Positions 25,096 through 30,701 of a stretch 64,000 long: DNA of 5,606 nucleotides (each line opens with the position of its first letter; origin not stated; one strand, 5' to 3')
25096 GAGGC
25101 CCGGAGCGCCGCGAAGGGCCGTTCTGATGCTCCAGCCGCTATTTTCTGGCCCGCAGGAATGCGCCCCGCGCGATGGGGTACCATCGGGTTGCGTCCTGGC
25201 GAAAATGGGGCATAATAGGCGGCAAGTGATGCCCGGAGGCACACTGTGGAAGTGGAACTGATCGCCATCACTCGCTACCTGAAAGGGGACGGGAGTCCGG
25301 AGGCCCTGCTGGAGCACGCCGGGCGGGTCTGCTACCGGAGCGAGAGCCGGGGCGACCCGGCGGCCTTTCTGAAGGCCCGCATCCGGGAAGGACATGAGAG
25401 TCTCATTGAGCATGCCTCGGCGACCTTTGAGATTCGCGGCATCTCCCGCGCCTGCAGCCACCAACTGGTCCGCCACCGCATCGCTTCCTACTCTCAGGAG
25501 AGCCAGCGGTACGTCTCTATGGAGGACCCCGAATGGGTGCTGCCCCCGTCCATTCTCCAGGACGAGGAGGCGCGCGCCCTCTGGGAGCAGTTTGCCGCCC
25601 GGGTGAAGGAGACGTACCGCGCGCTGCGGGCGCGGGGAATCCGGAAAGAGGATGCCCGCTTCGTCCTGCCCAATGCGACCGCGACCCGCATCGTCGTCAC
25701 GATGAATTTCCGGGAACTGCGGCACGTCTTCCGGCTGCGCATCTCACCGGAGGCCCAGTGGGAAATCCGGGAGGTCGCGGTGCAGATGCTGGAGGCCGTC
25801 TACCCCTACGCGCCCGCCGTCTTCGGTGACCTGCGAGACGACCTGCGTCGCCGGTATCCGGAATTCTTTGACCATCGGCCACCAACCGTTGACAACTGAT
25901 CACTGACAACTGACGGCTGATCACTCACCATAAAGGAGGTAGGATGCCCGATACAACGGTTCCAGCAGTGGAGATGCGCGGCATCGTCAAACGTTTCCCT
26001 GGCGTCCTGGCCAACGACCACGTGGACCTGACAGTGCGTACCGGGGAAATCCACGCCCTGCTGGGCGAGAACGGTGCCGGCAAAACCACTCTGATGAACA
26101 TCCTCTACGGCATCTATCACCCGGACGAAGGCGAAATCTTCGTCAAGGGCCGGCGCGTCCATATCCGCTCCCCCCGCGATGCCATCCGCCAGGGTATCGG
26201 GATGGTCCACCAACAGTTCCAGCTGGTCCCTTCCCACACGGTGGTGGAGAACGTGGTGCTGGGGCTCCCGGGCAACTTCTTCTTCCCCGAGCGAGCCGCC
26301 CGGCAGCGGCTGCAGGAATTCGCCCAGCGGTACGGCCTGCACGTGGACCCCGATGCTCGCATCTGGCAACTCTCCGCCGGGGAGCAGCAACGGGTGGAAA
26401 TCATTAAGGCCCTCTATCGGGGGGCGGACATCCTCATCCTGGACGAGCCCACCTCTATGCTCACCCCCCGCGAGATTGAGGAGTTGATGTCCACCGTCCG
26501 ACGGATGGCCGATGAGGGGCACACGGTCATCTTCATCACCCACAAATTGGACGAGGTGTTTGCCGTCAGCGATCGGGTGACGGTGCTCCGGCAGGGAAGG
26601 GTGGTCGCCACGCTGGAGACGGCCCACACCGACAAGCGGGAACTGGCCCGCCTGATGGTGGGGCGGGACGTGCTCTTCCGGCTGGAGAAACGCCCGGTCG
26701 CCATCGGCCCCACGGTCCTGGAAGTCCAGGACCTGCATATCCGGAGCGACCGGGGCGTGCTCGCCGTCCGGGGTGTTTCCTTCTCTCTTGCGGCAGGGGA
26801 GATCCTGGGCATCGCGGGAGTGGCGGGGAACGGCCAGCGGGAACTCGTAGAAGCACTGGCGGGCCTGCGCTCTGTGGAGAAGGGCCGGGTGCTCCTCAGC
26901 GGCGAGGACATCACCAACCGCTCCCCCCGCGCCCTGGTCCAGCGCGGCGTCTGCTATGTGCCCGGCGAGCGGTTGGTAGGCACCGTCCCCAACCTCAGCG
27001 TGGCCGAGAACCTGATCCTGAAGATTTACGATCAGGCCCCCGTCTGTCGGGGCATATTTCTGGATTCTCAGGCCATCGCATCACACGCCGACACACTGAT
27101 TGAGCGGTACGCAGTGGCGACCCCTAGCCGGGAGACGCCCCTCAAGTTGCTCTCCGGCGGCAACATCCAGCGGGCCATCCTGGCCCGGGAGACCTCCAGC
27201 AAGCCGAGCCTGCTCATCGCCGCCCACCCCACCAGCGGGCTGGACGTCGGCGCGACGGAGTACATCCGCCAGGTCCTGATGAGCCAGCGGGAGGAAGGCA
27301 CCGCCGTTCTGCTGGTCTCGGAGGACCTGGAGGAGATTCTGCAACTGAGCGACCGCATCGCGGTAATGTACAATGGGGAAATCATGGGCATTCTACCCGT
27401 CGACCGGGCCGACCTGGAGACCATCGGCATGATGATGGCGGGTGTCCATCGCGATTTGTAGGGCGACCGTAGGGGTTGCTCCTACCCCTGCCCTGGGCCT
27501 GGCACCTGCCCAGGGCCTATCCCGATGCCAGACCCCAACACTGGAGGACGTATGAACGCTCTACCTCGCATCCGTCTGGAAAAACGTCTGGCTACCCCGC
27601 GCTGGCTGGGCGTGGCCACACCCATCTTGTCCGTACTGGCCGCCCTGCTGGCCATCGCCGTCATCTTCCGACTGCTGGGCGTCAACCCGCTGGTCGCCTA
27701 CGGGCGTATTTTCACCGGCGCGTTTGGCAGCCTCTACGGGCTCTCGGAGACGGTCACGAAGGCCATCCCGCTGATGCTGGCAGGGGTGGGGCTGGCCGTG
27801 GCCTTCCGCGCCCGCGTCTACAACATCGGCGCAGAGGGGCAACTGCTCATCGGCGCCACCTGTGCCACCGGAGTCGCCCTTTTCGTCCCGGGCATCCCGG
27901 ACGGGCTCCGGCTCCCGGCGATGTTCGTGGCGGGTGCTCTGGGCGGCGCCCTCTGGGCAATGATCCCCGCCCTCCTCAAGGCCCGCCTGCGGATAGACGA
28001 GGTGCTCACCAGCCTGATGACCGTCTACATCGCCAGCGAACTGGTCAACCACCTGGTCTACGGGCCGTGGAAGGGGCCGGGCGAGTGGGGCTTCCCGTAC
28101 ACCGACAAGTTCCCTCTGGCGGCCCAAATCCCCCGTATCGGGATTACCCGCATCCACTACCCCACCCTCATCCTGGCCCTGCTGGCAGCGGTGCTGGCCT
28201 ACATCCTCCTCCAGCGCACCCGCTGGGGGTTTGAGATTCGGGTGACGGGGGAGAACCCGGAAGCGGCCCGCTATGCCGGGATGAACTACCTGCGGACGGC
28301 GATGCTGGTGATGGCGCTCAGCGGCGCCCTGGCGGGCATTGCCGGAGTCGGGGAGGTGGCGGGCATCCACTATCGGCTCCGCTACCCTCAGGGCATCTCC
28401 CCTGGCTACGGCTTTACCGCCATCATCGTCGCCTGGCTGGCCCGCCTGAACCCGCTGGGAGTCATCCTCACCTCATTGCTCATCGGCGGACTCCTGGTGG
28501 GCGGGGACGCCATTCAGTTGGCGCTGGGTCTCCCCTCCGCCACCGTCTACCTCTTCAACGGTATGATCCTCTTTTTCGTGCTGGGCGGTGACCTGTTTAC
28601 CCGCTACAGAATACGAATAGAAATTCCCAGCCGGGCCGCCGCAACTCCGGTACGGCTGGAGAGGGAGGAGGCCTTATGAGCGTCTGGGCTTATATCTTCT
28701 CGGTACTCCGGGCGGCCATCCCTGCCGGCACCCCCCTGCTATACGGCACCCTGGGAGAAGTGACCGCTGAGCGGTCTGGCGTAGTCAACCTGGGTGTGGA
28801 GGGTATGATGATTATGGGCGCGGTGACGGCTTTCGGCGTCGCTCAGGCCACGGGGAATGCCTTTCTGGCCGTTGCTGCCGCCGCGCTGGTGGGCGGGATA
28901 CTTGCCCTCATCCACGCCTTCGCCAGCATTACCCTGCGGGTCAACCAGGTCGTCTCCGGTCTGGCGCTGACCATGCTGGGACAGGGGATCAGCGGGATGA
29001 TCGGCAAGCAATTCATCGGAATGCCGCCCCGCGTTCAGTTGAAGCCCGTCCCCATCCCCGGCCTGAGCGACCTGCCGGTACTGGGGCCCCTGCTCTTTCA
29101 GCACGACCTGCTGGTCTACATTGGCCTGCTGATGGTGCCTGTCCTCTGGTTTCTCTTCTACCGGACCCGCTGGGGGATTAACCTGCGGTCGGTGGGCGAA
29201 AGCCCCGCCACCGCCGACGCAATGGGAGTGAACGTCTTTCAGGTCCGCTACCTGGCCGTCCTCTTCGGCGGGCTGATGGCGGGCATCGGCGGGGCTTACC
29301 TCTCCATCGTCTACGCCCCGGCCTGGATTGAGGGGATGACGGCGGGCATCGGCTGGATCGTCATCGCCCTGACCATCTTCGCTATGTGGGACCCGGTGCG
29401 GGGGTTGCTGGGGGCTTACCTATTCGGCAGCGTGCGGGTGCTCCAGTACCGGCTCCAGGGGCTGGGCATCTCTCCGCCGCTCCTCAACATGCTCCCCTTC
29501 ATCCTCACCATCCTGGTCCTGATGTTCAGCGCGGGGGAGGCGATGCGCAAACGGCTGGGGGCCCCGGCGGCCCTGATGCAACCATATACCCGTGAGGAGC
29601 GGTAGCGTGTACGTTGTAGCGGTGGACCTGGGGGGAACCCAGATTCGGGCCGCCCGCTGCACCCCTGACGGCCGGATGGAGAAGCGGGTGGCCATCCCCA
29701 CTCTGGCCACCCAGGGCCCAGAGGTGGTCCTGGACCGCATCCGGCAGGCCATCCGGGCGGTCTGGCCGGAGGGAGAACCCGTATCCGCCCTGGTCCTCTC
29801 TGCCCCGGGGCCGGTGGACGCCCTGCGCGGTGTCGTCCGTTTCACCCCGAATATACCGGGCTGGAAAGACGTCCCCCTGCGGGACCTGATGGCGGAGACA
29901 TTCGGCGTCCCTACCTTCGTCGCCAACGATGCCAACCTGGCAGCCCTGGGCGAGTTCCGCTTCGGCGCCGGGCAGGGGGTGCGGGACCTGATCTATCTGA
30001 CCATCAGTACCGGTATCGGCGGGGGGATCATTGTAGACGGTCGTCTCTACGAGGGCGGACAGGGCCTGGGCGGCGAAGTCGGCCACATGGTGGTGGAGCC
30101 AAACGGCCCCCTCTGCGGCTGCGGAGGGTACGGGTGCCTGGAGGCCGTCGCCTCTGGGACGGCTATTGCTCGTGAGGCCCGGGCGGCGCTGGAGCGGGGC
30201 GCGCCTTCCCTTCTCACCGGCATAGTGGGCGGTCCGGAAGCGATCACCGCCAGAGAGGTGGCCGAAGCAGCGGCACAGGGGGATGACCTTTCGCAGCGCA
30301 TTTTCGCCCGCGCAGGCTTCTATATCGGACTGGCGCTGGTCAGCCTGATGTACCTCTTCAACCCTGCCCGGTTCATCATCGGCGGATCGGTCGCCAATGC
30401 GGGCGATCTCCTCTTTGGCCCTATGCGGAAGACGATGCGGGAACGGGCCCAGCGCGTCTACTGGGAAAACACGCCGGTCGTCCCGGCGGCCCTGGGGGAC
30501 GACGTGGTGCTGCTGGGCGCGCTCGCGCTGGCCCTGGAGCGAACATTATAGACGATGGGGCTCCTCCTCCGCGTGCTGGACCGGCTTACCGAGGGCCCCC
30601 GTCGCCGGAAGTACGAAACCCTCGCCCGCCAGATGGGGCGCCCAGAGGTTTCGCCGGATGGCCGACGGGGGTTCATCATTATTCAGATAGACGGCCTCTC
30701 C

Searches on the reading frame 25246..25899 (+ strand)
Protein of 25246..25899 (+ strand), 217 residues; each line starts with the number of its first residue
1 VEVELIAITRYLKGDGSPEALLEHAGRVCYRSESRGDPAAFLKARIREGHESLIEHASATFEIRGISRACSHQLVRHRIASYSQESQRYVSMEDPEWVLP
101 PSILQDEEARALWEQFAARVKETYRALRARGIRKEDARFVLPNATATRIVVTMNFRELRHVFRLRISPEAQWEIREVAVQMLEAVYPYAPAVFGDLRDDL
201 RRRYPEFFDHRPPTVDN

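Call 6: search_protein_families(library=pfam, proteins=[window:25246-25899:+], max_evalue=0.00001)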
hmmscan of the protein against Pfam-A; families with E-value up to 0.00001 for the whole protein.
window:25246-25899:+ (217 aa): 1 family
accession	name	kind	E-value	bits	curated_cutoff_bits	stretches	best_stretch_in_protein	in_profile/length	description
PF02511.20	Thy1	-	2.6e-65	220.2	24.8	1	17-190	8-190/191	Thymidylate synthase complementing protein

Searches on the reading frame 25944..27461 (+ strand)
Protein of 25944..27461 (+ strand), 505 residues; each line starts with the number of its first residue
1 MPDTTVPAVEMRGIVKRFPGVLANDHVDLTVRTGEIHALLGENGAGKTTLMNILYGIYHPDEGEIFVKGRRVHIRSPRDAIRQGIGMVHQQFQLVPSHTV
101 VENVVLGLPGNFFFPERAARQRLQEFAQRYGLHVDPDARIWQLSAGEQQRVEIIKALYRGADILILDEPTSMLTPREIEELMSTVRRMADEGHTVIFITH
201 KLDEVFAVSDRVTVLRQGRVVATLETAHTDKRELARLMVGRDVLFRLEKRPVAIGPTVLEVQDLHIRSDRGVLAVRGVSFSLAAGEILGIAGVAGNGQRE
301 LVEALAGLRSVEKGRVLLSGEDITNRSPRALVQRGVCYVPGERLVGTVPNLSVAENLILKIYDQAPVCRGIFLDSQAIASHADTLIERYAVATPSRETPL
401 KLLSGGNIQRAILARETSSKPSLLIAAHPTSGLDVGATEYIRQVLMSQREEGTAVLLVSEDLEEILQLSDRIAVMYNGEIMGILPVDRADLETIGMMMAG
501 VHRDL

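Call 6: search_protein_families(library=pfam, proteins=[window:25944-27461:+], max_evalue=0.00001)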
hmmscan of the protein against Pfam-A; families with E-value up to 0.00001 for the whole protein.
window:25944-27461:+ (505 aa): 2 families
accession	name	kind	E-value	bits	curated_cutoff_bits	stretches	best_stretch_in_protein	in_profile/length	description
PF00005.33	ABC_tran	-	8e-54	182.4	25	2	26-171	3-137/137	ABC transporter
PF13304.12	AAA_21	-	1.7e-10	41.9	27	0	139-200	234-298/304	AAA domain, putative AbiEii toxin, Type IV TA system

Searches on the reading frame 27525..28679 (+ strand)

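Call 6: search_protein_families(library=pfam, proteins=[window:27525-28679:+], max_evalue=0.00001)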
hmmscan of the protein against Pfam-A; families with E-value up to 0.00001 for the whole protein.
window:27525-28679:+ (384 aa): 1 family
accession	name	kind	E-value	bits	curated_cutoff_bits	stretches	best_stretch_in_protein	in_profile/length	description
PF02653.21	BPD_transp_2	-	1.9e-46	158.8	26.8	1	74-353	3-269/269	Branched-chain amino acid transport system / permease component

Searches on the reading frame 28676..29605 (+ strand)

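Call 6: search_protein_families(library=pfam, proteins=[window:28676-29605:+], max_evalue=0.00001)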
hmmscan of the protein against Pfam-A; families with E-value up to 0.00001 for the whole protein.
window:28676-29605:+ (309 aa): 1 family
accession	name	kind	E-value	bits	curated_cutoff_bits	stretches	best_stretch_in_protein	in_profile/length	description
PF02653.21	BPD_transp_2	-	1.5e-36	126.4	26.8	1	26-282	17-269/269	Branched-chain amino acid transport system / permease component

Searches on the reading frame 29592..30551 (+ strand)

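Call 6: search_protein_families(library=pfam, proteins=[window:29592-30551:+], max_evalue=0.00001)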
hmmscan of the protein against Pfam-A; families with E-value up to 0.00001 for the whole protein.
window:29592-30551:+ (319 aa): 1 family
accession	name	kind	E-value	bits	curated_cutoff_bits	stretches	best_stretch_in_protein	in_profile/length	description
PF00480.26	ROK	-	1.1e-71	242.2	22.9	1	9-316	2-293/294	ROK family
